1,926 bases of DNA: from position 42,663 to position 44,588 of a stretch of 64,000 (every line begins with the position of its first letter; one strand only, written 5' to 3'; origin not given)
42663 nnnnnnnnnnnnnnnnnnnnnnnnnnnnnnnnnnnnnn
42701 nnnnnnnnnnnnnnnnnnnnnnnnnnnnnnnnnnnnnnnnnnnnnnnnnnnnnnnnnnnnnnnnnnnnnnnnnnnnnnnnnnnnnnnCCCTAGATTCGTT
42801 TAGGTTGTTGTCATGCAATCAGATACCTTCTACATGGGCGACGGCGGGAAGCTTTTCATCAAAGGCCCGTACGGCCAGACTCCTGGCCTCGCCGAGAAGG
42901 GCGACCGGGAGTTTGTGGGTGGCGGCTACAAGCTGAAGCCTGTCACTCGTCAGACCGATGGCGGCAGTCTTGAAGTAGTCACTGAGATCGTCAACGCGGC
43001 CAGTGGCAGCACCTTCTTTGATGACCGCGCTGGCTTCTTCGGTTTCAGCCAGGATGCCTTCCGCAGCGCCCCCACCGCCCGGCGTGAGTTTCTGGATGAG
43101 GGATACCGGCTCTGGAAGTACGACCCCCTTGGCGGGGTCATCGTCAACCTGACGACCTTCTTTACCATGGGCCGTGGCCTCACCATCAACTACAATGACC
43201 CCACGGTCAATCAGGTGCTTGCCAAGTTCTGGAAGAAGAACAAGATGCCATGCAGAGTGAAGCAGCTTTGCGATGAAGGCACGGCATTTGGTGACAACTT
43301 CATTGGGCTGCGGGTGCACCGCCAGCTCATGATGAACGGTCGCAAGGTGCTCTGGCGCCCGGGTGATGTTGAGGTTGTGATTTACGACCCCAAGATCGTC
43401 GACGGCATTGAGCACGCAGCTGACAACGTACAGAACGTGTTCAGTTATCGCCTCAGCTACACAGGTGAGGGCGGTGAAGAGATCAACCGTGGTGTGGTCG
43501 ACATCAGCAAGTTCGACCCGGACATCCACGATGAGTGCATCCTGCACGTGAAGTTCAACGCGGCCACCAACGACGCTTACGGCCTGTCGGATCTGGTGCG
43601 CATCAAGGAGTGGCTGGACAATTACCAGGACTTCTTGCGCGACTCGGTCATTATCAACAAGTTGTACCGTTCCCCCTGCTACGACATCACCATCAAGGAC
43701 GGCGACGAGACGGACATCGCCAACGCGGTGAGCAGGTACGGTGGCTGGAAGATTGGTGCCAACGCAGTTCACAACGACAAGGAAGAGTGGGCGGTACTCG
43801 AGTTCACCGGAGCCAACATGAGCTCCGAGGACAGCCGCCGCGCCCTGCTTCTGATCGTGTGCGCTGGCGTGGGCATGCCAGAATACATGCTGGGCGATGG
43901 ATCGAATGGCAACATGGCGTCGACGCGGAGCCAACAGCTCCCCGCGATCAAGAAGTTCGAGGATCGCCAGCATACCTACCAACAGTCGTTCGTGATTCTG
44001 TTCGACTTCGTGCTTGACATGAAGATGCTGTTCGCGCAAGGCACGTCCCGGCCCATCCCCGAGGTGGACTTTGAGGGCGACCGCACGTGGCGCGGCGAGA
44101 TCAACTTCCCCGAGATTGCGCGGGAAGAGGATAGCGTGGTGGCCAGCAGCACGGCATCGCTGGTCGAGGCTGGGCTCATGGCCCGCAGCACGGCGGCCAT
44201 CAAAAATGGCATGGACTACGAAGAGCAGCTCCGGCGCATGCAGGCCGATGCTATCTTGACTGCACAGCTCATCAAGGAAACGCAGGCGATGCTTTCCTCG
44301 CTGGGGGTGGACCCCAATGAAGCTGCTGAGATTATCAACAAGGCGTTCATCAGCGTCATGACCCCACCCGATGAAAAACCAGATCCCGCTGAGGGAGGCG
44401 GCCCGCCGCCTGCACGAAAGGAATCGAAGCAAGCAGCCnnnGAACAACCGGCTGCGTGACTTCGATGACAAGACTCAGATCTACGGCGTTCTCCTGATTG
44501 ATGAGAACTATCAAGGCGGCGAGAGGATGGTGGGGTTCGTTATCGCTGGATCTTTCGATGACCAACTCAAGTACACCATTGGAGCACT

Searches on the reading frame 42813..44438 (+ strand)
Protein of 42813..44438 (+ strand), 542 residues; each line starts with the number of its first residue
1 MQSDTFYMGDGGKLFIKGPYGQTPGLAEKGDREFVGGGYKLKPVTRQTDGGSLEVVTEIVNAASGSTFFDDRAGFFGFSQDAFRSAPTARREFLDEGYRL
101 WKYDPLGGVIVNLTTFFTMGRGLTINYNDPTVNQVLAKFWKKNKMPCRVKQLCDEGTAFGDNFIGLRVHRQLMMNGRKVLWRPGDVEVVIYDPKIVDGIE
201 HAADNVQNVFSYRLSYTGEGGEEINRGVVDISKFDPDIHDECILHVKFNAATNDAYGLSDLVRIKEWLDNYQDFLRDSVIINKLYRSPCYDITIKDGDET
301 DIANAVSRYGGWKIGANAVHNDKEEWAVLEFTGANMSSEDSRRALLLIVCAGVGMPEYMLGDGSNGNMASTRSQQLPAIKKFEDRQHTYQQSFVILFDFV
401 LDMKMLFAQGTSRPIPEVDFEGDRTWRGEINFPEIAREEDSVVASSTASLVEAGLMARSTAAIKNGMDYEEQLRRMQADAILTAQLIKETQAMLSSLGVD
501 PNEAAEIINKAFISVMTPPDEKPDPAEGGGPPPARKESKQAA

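Call 30: search_protein_families(library=phrogs, proteins=[window:42813-44438:+], max_evalue=0.00001)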
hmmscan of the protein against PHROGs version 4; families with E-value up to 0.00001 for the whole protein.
window:42813-44438:+ (542 aa): 1 family
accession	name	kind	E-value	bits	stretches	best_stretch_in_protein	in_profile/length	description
phrog_10963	-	head and packaging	5.6e-22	79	1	202-490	201-466/503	portal protein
